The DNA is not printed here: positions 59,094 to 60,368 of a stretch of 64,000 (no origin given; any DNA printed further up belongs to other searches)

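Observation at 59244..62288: Candidate composite defence operon: EVE reader, micro-ORF, HigB toxin, HigA::ImmA protease, and EVE-like::PD-(D/E)xK nuclease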

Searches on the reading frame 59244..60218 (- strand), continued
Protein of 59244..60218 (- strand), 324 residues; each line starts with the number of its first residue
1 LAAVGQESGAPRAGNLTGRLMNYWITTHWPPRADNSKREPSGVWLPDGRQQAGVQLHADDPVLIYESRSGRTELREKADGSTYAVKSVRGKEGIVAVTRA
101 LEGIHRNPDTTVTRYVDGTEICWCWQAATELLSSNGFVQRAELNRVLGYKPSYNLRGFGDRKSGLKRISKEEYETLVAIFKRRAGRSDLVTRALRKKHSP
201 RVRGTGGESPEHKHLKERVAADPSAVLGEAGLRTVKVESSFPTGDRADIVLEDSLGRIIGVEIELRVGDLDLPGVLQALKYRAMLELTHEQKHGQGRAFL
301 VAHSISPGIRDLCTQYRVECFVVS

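Call 43: search_protein_families(library=pfam, proteins=[P0074, P0019, P0079, P0106, P0073, P0060, P0045, L014:480-1895:+, L017:9668-10963:+, L010:2764-3816:+], max_evalue=0.01)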
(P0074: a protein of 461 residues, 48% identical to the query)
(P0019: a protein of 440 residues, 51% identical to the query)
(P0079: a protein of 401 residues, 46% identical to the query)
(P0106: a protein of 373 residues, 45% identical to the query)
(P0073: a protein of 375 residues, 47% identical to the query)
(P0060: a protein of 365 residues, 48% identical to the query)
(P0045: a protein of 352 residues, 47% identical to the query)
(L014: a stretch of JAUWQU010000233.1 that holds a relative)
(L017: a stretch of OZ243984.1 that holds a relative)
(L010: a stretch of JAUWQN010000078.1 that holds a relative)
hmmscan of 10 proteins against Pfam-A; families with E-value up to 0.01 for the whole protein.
P0074 (461 aa): 1 family
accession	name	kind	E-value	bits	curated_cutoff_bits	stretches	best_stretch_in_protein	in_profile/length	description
PF01878.24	EVE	-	1.3e-05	25.6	23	1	158-252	2-83/145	EVE domain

P0019 (440 aa): 0 families

P0079 (401 aa): 1 family
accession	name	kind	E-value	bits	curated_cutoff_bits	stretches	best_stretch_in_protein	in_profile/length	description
PF01939.22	NucS_C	-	8.7e-06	26.2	24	1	279-388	5-107/124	Endonuclease NucS C-terminal domain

P0106 (373 aa): 1 family
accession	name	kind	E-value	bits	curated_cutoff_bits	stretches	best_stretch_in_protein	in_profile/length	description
PF01939.22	NucS_C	-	6.7e-06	26.5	24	1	203-301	14-107/124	Endonuclease NucS C-terminal domain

P0073 (375 aa): 2 families
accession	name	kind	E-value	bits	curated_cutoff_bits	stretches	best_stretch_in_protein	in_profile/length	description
PF01939.22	NucS_C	-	0.00042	20.7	24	1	274-368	17-106/124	Endonuclease NucS C-terminal domain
PF08940.17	DUF1918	-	0.00074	19.5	24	1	100-146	5-53/58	Domain of unknown function (DUF1918)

P0060 (365 aa): 1 family
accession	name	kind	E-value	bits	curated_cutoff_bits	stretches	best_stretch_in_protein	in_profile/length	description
PF06319.18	MmcB-like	-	0.0099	16.1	22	0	245-298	13-65/148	DNA repair protein MmcB-like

P0045 (352 aa): 1 family
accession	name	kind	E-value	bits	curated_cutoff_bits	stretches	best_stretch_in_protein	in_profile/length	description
PF01939.22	NucS_C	-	1.1e-05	25.9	24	1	204-306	12-107/124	Endonuclease NucS C-terminal domain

L014:480-1895:+ (471 aa): 0 families

L017:9668-10963:+ (431 aa): 4 families
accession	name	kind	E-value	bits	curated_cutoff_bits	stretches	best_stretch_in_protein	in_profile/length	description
PF13744.12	HTH_37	-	4.8e-06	26.7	27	1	24-93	8-77/80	Helix-turn-helix domain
PF13443.12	HTH_26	-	8.1e-05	23.2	22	1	38-89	1-52/63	Cro/C1-type HTH DNA-binding domain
PF01939.22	NucS_C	-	0.0027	18.1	24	1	314-411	14-106/124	Endonuclease NucS C-terminal domain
PF13560.12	HTH_31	-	0.0059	17.3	27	0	36-89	3-56/64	Helix-turn-helix domain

L010:2764-3816:+ (350 aa): 1 family
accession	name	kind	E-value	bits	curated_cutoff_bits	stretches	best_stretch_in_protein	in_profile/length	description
PF01939.22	NucS_C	-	4.5e-05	23.9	24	1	241-337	17-110/124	Endonuclease NucS C-terminal domain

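Call 60: search_protein_families(library=pfam, proteins=[L001:520-1716:+, L001:1898-2467:+, L001:2468-2851:+, L001:3523-5679:+], max_evalue=0.01)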
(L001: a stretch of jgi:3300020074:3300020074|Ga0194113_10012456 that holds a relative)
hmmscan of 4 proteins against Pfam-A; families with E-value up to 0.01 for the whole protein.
L001:520-1716:+ (398 aa): 1 family
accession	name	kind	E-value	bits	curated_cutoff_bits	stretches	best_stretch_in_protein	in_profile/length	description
PF01555.25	N6_N4_Mtase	-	5.7e-16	59.6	26.7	1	6-230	90-214/221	DNA methylase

L001:1898-2467:+ (189 aa): 0 families

L001:2468-2851:+ (127 aa): 2 families
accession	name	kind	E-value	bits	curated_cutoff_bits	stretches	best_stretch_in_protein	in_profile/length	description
PF04851.21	ResIII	-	1e-08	35.7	22.5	1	1-121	2-78/164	Type III restriction enzyme, res subunit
PF00270.35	DEAD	-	9.8e-05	22.6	26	1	67-119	18-68/167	DEAD/DEAH box helicase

L001:3523-5679:+ (718 aa): 6 families
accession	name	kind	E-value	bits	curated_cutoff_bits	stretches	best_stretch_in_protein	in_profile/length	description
PF00176.29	SNF2-rel_dom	-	2.8e-10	40.2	24.9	1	196-310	6-67/290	SNF2-related domain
PF13091.12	PLDc_2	-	1.1e-07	32.2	27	1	92-182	49-132/132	PLD-like domain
PF09565.16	RE_NgoFVII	-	3.6e-07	30.1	23.8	1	109-184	79-151/162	NgoFVII restriction endonuclease N-terminal PLD domain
PF00270.35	DEAD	-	6e-07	29.8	26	1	342-408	111-165/167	DEAD/DEAH box helicase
PF04851.21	ResIII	-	2.2e-05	24.8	22.5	1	248-402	4-162/164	Type III restriction enzyme, res subunit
PF12846.13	AAA_10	-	0.0038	16.8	27.5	0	255-310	13-65/362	AAA-like domain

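Call 61: search_protein_families(library=padloc, proteins=[L001:520-1716:+, L001:1898-2467:+, L001:2468-2851:+, L001:3523-5679:+, L126:2928-3536:+], max_evalue=0.001)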
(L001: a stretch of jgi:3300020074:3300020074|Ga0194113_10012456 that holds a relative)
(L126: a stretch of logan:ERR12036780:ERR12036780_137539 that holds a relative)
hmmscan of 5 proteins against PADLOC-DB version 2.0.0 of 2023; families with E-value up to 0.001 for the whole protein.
L001:520-1716:+ (398 aa): 35 families (the best 25 are shown)
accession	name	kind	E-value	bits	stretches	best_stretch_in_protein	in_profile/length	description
PDLC03640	MTase_III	-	1.2e-80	269.7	2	34-252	251-456/654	Type III methyltransferase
PDLC03644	MTase_III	-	3.5e-62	208.9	1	10-394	174-540/542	Type III methyltransferase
PDLC03634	MTase_III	-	3.6e-40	136.5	1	10-232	237-449/621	Type III methyltransferase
PDLC03639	MTase_III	-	1e-36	124.5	2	115-286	367-541/639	Type III methyltransferase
PDLC03641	MTase_III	-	6e-32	109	1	9-243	248-464/657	Type III methyltransferase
PDLC03637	MTase_III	-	1.8e-30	104.1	1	11-239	252-466/513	Type III methyltransferase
PDLC03642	MTase_III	-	2.1e-17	61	1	152-245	322-417/528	Type III methyltransferase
PDLC03636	MTase_III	-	1.1e-15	55.5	1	79-245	253-411/575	Type III methyltransferase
PDLC03646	MTase_III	-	1.2e-15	54.5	1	160-268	755-864/1057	Type III methyltransferase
PDLC03635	MTase_III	-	5.6e-15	53.1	1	151-262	490-595/708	Type III methyltransferase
PDLC03643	MTase_III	-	3.2e-14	50.9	1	74-234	126-273/465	Type III methyltransferase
PDLC03371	MTase_II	-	3.7e-11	41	1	175-239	194-252/260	Type II methyltransferase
PDLC03278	MTase_II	-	9.1e-11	39.8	1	155-229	268-342/390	Type II methyltransferase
PDLC03339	MTase_II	-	1.2e-08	32.1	1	174-245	210-277/399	Type II methyltransferase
PDLC03638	MTase_III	-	2.1e-08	31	1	74-300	549-739/816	Type III methyltransferase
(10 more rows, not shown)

L001:1898-2467:+ (189 aa): 0 families

L001:2468-2851:+ (127 aa): 4 families
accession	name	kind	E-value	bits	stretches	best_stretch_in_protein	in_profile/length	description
PDLC03653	REase_III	-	6.6e-19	65.5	1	50-120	74-144/883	Type III restriction enzyme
PDLC03650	REase_III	-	2.2e-10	37.6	1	2-121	3-116/898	Type III restriction enzyme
PDLC01765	Cas3c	-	0.0005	17.1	1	65-117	185-234/612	-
PDLC01758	Cas3b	-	0.00091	15.7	0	66-118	297-347/797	-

L001:3523-5679:+ (718 aa): 24 families
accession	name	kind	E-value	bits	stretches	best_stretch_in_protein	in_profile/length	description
PDLC01075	C3a139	-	4.8e-62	208.5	1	40-714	31-625/948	HKD+Snf2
PDLC04556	PDC-M27C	-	4.1e-16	56.5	2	252-310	40-101/892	-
PDLC03830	ZacC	-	8.4e-15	52.4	1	344-404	239-292/1019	-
PDLC02619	DrmD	-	3.9e-13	46.5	1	249-313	34-98/872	DrmD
PDLC02621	DrmD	-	6.7e-13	45.8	2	568-714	394-532/1040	DrmD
PDLC04554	PDC-M27C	-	4.5e-12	43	2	348-428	195-268/1217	-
PDLC02843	DpdE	-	1.9e-11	40.6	1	270-406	179-301/1091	DpdE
PDLC02840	DpdE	-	6.9e-11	39.1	1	271-409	181-309/1091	DpdE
PDLC02623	DrmD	-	6.1e-10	35.5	2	267-311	119-165/1040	DrmD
PDLC00633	ZorD1|ZorD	-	2.9e-07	26.9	1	244-310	440-508/908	"SWI2/SNF2 helicase, Mrr-like nuclease"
PDLC02622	DrmD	-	1.6e-06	25.2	1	250-311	125-186/422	DrmD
PDLC02632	DrmD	-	3.6e-06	23.7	1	251-311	127-187/662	DrmD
PDLC03829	ZacB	-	3.8e-06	24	1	106-192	293-350/586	-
PDLC00631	ZorD1|ZorD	-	3.8e-06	23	1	248-310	442-510/1071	"SWI2/SNF2 helicase, Mrr-like nuclease"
PDLC02500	BrxHI|BrxHII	-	1.8e-05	21.5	0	270-310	111-153/933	BrxHI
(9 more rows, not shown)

L126:2928-3536:+ (202 aa): 6 families
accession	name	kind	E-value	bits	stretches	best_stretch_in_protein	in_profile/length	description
PDLC04796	PDC-S02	-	1e-24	85.2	1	76-163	212-298/390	-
PDLC04806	PDC-S02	-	8.4e-15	52.8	1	90-164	168-242/324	-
PDLC04819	PDC-S02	-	8e-12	43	1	70-174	157-262/334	-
PDLC00631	ZorD1|ZorD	-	9.5e-06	21.6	1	102-163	943-998/1071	"SWI2/SNF2 helicase, Mrr-like nuclease"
PDLC04815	PDC-S02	-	1.3e-05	22.7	1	105-177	203-274/346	-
PDLC03657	mREase_IV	-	0.00028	18.3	1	89-163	155-231/317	Type IV methyl-directed restriction enzyme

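Call 62: find_encoding_contigs(protein=P0002, flank=3000, max_places=2)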
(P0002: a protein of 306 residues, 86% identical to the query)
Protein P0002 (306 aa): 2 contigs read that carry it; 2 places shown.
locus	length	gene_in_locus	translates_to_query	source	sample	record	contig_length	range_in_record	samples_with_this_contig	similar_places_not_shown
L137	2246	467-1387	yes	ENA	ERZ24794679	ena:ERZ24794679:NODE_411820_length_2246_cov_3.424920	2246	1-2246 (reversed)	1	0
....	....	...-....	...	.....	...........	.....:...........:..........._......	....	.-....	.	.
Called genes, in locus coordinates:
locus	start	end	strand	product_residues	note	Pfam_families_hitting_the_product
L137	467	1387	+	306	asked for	-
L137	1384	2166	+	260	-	-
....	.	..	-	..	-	?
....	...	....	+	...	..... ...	-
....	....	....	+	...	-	?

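Call 63: find_encoding_contigs(protein=P0005, flank=3000, max_places=2)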
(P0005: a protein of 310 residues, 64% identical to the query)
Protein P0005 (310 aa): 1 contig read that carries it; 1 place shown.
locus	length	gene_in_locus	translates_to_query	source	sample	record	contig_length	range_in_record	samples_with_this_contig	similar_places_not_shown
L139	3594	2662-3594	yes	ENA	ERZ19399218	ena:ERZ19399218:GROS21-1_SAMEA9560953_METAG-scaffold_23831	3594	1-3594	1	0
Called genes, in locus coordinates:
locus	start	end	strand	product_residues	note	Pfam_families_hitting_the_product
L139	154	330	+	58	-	-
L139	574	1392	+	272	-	-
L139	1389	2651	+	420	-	PF05066:HARE-HTH, PF04471:Mrr_cat, PF22722:NA-iREase1 (weak)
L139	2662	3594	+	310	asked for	?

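Call 66: search_dna_similar(query=window:59244-60158:-, collection=plasmids, mode=protein, max_rows=12)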
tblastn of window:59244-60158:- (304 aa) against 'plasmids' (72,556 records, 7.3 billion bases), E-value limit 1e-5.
No match.

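Call 67: search_dna_similar(query=window:59244-60158:-, collection=phages, mode=protein, max_rows=10)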
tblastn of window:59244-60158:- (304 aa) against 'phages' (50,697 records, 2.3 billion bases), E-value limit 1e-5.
No match.

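Call 69: search_solved_structures(query=A1, max_evalue=1)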
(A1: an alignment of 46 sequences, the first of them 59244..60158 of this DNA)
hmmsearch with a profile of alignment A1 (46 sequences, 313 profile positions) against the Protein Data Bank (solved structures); distinct sequences matched with E-value up to 1: 3.
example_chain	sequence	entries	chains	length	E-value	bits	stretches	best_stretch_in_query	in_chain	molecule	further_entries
4h61_A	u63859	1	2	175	0.29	13.2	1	109-156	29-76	Mediator of RNA polymerase II transcription subunit 6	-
4h63_F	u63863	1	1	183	0.32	13.1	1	109-156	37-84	Mediator of RNA polymerase II transcription subunit 6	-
5n9j_S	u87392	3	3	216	0.42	12.7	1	109-156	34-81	Mediator of RNA polymerase II transcription subunit 6 | Mediator complex subunit 6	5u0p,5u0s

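Call 77: fold_search(model_id=the predicted structure, library=viral)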
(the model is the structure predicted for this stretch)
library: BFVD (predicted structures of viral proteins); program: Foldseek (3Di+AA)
matches with E <= 10: 623; with E <= 0.001: 1
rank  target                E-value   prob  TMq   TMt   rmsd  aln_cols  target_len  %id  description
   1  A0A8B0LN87            8.2e-04  1.00  0.31  0.60   7.6       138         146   13  Uncharacterized protein [uncultured archaeal virus]
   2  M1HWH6                3.4e-03  0.98  0.24  0.48  11.6       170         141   11  (no name in the UniProt tables at hand)
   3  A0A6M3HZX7            3.8e-03  1.00  0.28  0.64   5.1       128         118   16  (no name in the UniProt tables at hand)
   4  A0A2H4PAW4            5.8e-03  0.99  0.27  0.14  13.3       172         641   13  (no name in the UniProt tables at hand)
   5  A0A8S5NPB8            6.2e-03  0.80  0.22  0.22  18.3       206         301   13  Restriction endonuclease [Siphoviridae sp. ctGMq5]
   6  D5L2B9                8.4e-03  0.96  0.23  0.36  11.5       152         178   12  Restriction endonuclease type IV Mrr domain-containing protein [uncultured virus]
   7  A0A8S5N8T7            1.3e-02  0.47  0.19  0.27  20.0       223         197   15  Mitochondrial genome maintenance exonuclease 1, DNA complex, DNA exonuclease (Fragment) [Siphoviridae sp. ctfW121]
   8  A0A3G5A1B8            1.4e-02  0.75  0.22  0.29  13.8       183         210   12  Uncharacterized protein [Harvfovirus sp.]
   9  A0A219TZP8            1.8e-02  0.72  0.22  0.23  20.6       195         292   15  RNA-dependent RNA polymerase (Fragment) [Emaravirus cajani]
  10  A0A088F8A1            2.1e-02  0.97  0.28  0.51   9.4       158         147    9  (no name in the UniProt tables at hand)
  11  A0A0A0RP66            2.1e-02  0.09  0.12  0.14  20.9       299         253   11  Endonuclease [Bacillus phage Moonbeam]
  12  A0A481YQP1            2.2e-02  0.93  0.26  0.30  11.9       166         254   15  Uncharacterized protein [Marseillevirus LCMAC101]
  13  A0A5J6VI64            2.2e-02  0.57  0.19  0.27  15.7       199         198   16  Restriction endonuclease type IV Mrr domain-containing protein [Megaviridae environmental sample]
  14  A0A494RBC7            2.9e-02  0.87  0.23  0.41   7.0       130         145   10  (no name in the UniProt tables at hand)
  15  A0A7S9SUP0            3.7e-02  0.66  0.21  0.38   8.3       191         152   12  Uncharacterized protein [Virus NIOZ-UU159]
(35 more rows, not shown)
